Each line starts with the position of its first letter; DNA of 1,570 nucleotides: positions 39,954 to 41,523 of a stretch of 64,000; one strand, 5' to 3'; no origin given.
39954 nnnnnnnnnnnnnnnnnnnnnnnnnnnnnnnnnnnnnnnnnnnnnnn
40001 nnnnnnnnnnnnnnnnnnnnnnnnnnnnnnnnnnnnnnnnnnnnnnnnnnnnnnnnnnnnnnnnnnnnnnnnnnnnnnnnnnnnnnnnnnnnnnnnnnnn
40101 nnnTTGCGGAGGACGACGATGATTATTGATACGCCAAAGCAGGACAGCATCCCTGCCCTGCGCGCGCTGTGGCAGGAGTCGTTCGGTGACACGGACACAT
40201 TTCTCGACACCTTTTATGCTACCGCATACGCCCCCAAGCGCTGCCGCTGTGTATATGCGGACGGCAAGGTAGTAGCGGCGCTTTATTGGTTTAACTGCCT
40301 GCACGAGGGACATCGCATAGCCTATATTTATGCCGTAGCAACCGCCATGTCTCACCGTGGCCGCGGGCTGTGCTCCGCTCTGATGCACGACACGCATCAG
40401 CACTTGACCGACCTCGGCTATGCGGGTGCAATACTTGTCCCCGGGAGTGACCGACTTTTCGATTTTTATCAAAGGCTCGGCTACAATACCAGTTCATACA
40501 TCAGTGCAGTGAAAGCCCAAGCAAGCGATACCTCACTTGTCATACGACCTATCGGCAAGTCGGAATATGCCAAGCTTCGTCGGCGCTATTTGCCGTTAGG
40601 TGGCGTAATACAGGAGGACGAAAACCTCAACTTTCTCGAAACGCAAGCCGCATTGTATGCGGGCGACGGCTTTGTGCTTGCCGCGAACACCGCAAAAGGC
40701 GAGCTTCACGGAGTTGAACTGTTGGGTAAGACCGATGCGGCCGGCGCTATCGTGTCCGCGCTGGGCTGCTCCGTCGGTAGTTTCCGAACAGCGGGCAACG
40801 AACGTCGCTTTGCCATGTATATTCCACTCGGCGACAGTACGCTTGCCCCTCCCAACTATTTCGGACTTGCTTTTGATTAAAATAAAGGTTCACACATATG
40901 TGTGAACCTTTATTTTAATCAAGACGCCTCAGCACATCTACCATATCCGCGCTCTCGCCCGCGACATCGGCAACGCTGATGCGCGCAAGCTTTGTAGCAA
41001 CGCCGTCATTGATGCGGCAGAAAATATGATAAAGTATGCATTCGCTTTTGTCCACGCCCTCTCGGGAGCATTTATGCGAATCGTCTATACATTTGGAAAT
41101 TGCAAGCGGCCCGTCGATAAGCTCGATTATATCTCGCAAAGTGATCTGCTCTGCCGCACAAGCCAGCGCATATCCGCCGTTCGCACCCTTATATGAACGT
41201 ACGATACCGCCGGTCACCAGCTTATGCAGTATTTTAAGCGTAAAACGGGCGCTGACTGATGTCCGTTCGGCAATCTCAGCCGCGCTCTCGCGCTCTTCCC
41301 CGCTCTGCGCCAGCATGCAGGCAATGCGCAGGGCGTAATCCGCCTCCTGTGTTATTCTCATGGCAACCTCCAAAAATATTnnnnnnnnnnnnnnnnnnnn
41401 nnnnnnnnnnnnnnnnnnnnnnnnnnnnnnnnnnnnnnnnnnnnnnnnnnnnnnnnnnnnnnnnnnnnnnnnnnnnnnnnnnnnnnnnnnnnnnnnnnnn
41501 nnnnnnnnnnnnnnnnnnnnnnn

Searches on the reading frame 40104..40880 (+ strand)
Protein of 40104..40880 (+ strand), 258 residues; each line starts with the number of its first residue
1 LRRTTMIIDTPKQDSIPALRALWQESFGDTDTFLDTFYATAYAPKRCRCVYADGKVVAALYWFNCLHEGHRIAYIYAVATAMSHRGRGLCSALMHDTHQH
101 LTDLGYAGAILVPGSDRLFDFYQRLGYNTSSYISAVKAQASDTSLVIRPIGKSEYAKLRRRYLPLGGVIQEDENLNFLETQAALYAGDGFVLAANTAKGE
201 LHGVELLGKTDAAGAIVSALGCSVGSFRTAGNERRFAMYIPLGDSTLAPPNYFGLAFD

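Call 65: search_protein_families(library=pfam, proteins=[window:40104-40880:+], max_evalue=0.001)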
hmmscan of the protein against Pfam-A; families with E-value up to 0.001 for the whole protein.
window:40104-40880:+ (258 aa): 4 families
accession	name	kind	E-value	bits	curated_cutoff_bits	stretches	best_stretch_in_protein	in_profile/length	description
PF13527.13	Acetyltransf_9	-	2.7e-15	56.9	25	1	10-128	4-125/127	Acetyltransferase (GNAT) domain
PF00583.31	Acetyltransf_1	-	7.5e-09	36.3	20.7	1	18-127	3-116/116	Acetyltransferase (GNAT) family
PF13508.13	Acetyltransf_7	-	1.4e-06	29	27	1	49-128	7-83/84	Acetyltransferase (GNAT) domain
PF08445.16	FR47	-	0.00024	21.5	22.1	1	71-129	20-79/86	FR47-like protein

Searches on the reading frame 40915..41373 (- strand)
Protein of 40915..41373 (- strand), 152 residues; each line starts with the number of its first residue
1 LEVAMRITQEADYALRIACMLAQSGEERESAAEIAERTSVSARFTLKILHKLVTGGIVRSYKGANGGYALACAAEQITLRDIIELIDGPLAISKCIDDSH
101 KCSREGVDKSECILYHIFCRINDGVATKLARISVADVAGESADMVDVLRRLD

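Call 3: search_protein_families(library=pfam, proteins=[window:40915-41373:-], max_evalue=1)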
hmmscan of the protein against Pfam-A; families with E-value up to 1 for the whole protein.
window:40915-41373:- (152 aa): 4 families
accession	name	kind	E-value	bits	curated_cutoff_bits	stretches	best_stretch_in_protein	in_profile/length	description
PF02082.26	Rrf2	-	2.4e-31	109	30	1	7-138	1-130/132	Iron-dependent Transcriptional regulator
PF08100.18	Dimerisation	-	0.0025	18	25.6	1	15-74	28-87/93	O-methyltransferase dimerisation domain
PF24033.1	DUF7342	-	0.0053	17.2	31.6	1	23-86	12-74/150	Family of unknown function (DUF7342)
PF21320.3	HTH_65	-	0.02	15.5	24.1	1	27-71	23-66/75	Rv2258c-like winged HTH domain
